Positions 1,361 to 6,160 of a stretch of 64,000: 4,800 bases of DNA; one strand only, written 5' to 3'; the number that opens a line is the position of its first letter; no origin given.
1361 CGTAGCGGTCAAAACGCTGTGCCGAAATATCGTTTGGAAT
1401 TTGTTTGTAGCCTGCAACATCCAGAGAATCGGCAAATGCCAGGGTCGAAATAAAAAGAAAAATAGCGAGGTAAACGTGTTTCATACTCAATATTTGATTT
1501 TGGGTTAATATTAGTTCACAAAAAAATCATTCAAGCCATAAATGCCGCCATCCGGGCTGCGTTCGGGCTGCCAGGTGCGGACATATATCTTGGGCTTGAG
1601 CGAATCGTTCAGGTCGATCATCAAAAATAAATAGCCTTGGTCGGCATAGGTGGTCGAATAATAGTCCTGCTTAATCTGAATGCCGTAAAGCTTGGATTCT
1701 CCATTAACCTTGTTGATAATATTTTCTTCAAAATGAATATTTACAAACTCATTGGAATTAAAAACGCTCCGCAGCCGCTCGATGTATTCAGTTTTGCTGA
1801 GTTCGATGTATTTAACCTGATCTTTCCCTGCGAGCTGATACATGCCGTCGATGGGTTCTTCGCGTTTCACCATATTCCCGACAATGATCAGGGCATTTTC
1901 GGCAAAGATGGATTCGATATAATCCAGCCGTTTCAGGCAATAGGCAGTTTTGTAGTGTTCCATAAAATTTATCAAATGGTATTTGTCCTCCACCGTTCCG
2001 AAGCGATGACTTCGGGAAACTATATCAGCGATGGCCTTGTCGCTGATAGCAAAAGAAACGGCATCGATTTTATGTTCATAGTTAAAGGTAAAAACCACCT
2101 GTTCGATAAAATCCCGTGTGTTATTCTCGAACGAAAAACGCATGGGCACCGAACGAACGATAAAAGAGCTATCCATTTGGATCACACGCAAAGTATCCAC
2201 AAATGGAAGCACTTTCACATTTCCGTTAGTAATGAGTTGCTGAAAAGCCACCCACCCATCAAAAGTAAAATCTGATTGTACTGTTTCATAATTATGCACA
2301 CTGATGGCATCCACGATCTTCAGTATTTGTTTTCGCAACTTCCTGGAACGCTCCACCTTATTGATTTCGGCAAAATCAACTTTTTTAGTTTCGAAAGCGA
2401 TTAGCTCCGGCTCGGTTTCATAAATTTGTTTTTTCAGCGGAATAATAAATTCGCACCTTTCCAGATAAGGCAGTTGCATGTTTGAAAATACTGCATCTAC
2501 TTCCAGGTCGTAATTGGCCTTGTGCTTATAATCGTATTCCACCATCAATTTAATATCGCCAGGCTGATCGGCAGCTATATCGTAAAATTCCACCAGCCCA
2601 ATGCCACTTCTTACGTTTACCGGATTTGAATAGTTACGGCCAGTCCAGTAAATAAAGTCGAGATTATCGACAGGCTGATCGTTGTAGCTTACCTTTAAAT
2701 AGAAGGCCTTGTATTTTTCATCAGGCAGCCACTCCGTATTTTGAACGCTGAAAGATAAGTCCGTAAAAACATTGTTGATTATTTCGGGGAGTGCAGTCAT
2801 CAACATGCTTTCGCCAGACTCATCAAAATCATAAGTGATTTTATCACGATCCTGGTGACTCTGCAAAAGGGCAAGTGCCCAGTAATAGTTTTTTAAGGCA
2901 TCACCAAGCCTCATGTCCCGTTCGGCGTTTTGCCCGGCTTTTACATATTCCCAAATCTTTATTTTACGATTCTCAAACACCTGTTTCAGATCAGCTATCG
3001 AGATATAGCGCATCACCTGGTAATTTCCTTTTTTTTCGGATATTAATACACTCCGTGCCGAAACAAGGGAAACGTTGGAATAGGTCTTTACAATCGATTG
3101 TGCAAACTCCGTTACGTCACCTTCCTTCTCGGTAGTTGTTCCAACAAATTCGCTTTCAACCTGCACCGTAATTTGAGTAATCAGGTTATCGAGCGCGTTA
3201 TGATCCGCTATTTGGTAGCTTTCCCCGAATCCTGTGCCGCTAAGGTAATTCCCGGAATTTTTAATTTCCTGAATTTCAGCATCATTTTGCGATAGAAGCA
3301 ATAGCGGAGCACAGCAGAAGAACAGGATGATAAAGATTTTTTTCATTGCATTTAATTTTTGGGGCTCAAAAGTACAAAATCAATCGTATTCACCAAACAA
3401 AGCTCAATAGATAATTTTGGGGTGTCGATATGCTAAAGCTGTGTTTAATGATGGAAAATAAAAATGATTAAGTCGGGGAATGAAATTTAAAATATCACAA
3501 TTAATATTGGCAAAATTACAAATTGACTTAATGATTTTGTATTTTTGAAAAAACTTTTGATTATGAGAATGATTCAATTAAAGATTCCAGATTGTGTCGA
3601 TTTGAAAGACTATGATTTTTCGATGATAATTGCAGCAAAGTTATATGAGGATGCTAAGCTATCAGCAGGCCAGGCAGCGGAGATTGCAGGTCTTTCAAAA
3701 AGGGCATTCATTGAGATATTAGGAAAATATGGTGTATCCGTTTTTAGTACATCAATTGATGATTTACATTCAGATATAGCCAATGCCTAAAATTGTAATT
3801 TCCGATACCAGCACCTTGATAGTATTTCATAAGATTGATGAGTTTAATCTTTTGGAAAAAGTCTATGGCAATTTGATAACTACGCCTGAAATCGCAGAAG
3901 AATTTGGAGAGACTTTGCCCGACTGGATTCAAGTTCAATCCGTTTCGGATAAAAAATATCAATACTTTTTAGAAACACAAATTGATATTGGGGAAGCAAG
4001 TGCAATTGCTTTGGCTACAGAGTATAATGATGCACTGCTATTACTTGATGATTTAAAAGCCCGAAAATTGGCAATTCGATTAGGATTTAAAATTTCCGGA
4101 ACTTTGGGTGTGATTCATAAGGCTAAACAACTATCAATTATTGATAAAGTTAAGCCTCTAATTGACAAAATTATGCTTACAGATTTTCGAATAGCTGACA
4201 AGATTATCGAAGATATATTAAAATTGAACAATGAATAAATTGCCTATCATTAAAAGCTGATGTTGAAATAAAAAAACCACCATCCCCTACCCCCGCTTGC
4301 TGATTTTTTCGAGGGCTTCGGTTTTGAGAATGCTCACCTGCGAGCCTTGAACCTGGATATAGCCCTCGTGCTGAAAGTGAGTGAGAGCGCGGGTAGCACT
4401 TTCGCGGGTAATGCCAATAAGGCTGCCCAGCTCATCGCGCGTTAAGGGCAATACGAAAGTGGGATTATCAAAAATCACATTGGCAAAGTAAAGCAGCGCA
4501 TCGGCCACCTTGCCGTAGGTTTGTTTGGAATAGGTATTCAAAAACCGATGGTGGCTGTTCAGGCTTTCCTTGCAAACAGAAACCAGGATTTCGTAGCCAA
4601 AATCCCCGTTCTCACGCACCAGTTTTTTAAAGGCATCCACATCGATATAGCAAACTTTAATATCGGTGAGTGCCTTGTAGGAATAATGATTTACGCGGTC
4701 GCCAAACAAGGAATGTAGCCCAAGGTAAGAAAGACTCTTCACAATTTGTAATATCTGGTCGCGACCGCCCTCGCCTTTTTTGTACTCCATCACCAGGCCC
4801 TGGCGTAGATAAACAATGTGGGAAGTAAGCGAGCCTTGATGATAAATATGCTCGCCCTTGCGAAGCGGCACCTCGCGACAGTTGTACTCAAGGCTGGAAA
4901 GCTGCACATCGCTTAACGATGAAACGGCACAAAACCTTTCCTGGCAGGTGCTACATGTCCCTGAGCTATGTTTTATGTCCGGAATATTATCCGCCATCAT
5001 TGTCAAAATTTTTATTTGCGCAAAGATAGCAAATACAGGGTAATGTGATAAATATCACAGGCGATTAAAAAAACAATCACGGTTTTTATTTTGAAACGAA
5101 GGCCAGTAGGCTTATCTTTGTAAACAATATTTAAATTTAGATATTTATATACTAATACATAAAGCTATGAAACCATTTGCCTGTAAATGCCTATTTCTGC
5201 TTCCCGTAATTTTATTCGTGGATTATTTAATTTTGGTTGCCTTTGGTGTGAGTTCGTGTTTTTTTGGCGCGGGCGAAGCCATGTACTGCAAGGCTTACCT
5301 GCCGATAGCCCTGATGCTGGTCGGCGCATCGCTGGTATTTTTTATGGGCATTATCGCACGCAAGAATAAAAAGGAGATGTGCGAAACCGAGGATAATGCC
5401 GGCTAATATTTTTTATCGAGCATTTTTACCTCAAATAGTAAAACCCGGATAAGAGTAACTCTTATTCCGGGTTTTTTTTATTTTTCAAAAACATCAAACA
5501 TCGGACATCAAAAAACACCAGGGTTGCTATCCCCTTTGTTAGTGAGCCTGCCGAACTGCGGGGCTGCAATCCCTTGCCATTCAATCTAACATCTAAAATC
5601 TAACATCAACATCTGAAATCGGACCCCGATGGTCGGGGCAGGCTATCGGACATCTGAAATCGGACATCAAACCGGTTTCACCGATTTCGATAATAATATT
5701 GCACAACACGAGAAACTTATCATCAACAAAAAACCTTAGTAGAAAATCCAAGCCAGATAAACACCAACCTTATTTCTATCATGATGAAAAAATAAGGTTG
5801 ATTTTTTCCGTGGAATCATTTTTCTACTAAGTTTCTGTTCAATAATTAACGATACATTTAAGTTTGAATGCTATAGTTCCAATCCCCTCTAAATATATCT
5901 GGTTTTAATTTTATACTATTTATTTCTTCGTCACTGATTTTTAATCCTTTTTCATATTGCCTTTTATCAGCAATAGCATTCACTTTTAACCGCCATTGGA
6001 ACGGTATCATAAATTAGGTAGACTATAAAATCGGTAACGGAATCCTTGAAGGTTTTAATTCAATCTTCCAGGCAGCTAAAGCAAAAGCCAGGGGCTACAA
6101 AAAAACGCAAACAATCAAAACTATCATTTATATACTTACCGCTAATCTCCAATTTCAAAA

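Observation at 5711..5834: ~120-nt nested double-hairpin element present twice (second copy 29127-29265, opposite strand) with compensatory changes in both stems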

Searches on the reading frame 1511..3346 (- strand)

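Call 11: search_protein_families(library=pfam, proteins=[window:1511-3346:-])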
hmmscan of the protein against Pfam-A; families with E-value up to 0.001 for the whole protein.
window:1511-3346:- (611 aa): 1 family
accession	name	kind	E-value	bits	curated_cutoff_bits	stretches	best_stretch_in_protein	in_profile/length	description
PF02169.21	LPP20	-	0.00025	21.8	25.9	1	28-111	8-92/97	LPP20 lipoprotein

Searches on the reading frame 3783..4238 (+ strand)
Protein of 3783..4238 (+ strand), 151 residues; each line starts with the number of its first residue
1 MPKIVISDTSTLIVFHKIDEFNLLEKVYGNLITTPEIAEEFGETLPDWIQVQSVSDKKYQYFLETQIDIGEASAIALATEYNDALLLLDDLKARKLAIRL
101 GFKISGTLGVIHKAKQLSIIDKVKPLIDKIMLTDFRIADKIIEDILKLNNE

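Call 11: search_protein_families(library=pfam, proteins=[window:3783-4238:+])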
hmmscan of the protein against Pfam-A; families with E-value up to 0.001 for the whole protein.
window:3783-4238:+ (151 aa): 1 family
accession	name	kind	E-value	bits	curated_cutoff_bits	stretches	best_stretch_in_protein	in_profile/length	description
PF11848.13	DUF3368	-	3.5e-12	46.4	27.3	1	105-148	2-45/46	Domain of unknown function (DUF3368)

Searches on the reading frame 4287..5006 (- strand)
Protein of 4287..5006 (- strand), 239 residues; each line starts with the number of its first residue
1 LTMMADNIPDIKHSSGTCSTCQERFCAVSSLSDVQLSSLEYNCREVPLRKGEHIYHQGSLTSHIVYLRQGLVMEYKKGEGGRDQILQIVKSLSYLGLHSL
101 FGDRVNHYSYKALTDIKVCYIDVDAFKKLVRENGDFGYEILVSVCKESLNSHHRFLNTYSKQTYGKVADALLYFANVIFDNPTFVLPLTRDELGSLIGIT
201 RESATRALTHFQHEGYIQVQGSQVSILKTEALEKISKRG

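Call 11: search_protein_families(library=pfam, proteins=[window:4287-5006:-])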
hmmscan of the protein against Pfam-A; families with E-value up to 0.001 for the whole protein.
window:4287-5006:- (239 aa): 3 families
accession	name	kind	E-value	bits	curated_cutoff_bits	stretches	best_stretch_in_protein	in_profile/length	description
PF13545.12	HTH_Crp_2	-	1.3e-15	57.5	27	1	166-235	2-70/70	Crp-like helix-turn-helix domain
PF00027.35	cNMP_binding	-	9.3e-15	54.8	27.5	1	46-133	2-89/89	Cyclic nucleotide-binding domain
PF00325.26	Crp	-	4.7e-08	33.1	21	1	186-217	1-32/32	Bacterial regulatory proteins, crp family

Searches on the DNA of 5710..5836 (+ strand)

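Call 98: build_rna_model(alignment_id=A8)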
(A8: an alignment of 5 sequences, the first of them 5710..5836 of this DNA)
Model R1 built from alignment A8 (5 sequences, 178 columns); structure: RNAalifold consensus.
model positions 143; base pairs 32; branch points 0; effective number of sequences 1.69; information 0.59 bits per position. Calibrated on 0.2 Mb of random sequence (short: E-values are rough).
structure used (alignment columns):
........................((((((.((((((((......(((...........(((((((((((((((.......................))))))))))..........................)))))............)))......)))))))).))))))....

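Call 99: search_with_rna_model(model_id=R1, sources=[window, L004, L009, L010, L011, L013, L016, L017, L018, L020], max_evalue=10)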
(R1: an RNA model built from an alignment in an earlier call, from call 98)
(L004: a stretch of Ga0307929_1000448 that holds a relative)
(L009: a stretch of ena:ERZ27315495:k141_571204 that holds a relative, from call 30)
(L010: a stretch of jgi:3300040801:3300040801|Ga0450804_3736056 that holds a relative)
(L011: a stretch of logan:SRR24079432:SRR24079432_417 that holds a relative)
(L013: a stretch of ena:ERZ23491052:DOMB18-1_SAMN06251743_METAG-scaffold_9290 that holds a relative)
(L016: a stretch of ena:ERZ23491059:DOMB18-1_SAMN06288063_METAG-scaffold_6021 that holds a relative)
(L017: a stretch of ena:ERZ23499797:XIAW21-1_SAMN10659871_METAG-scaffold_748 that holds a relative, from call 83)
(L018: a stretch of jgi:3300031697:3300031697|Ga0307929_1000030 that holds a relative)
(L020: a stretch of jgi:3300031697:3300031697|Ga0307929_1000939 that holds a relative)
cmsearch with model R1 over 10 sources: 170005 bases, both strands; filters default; matches with E-value up to 10: 22.
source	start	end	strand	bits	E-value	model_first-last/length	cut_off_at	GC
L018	9079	9211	+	138.7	7.7e-29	1-143/143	no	0.3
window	29125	29264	-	135.6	3.9e-28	1-143/143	no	0.29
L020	11035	11203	-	133.1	1.4e-27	1-143/143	no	0.38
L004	1132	1280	-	131.8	2.9e-27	1-143/143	no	0.36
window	5710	5837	+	116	1.2e-23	1-143/143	no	0.3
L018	9099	9228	-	63.6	1.1e-11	1-143/143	no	0.28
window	29105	29245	+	50.3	1.3e-08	1-143/143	no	0.27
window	5729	5851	-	44.2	3.1e-07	1-143/143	no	0.29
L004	1113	1261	+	43.4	4.8e-07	1-143/143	no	0.33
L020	11014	11183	+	31.4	0.00026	1-143/143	no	0.35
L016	17157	17302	-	20.2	0.096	1-143/143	no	0.34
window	38148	38206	+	18.9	0.19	1-143/143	no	0.34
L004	1462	1528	-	18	0.3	1-143/143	no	0.37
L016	14555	14673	-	17.1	0.48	1-143/143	no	0.3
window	32747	32798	+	16.3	0.72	1-143/143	no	0.31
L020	6835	6919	+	12.2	6.3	1-143/143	no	0.28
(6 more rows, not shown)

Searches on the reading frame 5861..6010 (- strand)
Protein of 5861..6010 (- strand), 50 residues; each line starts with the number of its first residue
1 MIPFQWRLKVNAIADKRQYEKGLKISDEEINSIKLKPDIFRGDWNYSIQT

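Call 23: search_protein_families(library=pfam, proteins=[window:5861-6010:-], max_evalue=10)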
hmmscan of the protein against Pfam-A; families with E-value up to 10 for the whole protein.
seq(50 aa): 1 family
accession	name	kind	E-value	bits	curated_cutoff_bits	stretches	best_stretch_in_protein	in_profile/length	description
PF07592.17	DDE_Tnp_ISAZ013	-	3.5e-07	30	26.9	1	8-49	266-307/308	Rhodopirellula transposase DDE domain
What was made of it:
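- Checked: Copy 1 does lie next to an ISAzo13 transposase C-terminal fragment (Pfam PF07592, E = 3.5e-7, call 23).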

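Call 28: find_homologous_proteins(query=window:5861-6010:-, max_evalue=0.01)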
Query seq(50 aa) (50 aa): 2 proteins with E <= 0.01 among 2 candidates.
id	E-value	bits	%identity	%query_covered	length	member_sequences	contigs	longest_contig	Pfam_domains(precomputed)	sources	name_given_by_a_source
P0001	2.5e-26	107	100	100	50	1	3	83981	PF07592.18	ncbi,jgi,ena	-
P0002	5.6e-17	78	86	84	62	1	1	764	PF07592.18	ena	-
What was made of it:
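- Tried and rejected: A homologue search with the 50-aa ISAzo13 fragment returned only itself and one 62-aa fragment (call 28).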

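Call 29: find_encoding_contigs(protein=P0001, flank=10000, max_places=10)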
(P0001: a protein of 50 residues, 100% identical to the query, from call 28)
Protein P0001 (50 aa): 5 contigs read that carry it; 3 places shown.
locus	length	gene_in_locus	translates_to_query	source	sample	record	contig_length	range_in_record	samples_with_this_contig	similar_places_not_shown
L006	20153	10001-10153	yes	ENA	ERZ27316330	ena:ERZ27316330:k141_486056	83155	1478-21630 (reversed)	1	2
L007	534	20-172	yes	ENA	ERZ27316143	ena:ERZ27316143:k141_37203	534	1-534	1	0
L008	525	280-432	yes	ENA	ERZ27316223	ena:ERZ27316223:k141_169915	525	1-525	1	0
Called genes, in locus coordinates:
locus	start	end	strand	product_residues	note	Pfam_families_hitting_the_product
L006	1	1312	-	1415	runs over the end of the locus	PF05693:Glycogen_syn, PF08323:Glyco_transf_5, PF00534:Glycos_transf_1 (faint), PF05693:Glycogen_syn, PF20706:GT4-conflict, PF11897:DUF3417, PF00343:Phosphorylase, PF28476:GlgP_C, +1 more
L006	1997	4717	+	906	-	PF04371:PAD_porph, PF22184:CBM_56 (weak), PF18962:Por_Secre_tail (weak)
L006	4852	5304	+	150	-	-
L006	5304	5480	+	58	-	-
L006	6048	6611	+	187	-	PF13568:OMP_b-brl_2, PF13505:OMP_b-brl, PF01389:OmpA_membrane (faint)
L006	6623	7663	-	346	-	PF00005:ABC_tran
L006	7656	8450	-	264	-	PF00528:BPD_transp_1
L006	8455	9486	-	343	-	-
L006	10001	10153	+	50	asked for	PF07592:DDE_Tnp_ISAZ013 (weak)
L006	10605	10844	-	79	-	-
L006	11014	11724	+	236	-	PF00027:cNMP_binding, PF13545:HTH_Crp_2, PF00325:Crp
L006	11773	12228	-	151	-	PF11848:DUF3368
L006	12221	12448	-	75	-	PF03683:UPF0175, PF24001:DUF7317 (faint)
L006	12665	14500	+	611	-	-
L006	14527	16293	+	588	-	PF08308:PEGA, PF22820:TcaA_3rd_4th (faint), PF08308:PEGA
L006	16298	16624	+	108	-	PF13744:HTH_37 (weak), PF13560:HTH_31 (weak), PF13443:HTH_26 (weak), PF01381:HTH_3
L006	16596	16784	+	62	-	-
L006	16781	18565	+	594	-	PF00041:fn3 (faint), PF09603:Fib_succ_major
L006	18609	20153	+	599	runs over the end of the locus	PF00041:fn3 (faint), PF09603:Fib_succ_major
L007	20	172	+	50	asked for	PF07592:DDE_Tnp_ISAZ013 (weak)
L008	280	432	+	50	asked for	PF07592:DDE_Tnp_ISAZ013 (weak)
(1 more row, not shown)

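Call 30: find_encoding_contigs(protein=P0002, flank=10000, max_places=10)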
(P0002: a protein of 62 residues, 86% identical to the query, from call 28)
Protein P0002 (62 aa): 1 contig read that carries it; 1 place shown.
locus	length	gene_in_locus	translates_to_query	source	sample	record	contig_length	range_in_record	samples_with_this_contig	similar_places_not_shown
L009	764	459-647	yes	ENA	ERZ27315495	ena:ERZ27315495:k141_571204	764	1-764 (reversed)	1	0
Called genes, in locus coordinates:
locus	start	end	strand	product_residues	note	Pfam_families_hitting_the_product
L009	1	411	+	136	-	?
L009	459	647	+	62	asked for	PF07592:DDE_Tnp_ISAZ013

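Call 83: find_encoding_contigs(protein=P0126, flank=10000, max_places=4)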
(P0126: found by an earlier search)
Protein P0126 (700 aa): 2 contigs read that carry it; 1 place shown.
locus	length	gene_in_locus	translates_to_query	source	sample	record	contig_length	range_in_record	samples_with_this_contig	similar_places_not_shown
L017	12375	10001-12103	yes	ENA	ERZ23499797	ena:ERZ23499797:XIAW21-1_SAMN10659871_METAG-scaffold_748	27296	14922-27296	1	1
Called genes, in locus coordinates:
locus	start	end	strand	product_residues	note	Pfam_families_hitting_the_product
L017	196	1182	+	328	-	PF12849:PBP_like_2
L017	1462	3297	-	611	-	PF02518:HATPase_c, PF00204:DNA_gyraseB, PF01751:Toprim, PF00986:DNA_gyraseB_C (weak)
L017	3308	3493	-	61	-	-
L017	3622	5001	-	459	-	PF13727:CoA_binding_3, PF02397:Bac_transf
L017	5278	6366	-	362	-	PF09314:DUF1972, PF13439:Glyco_transf_4, PF13579:Glyco_trans_4_4 (weak), PF00534:Glycos_transf_1 (weak)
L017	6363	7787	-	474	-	PF04932:Wzy_C (weak)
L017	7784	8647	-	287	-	PF13641:Glyco_tranf_2_3 (weak), PF00535:Glycos_transf_2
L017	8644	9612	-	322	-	PF00535:Glycos_transf_2, PF10111:Glyco_tranf_2_2, PF13641:Glyco_tranf_2_3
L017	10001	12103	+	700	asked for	PF00930:DPPIV_N (faint), PF07676:PD40 (faint), PF25174:Beta-prop_THOC3 (faint), PF26549:Tricorn_N, PF26550:Tricorn_2nd, PF20434:BD-FAE (faint), PF00756:Esterase (weak), PF00326:Peptidase_S9, +2 more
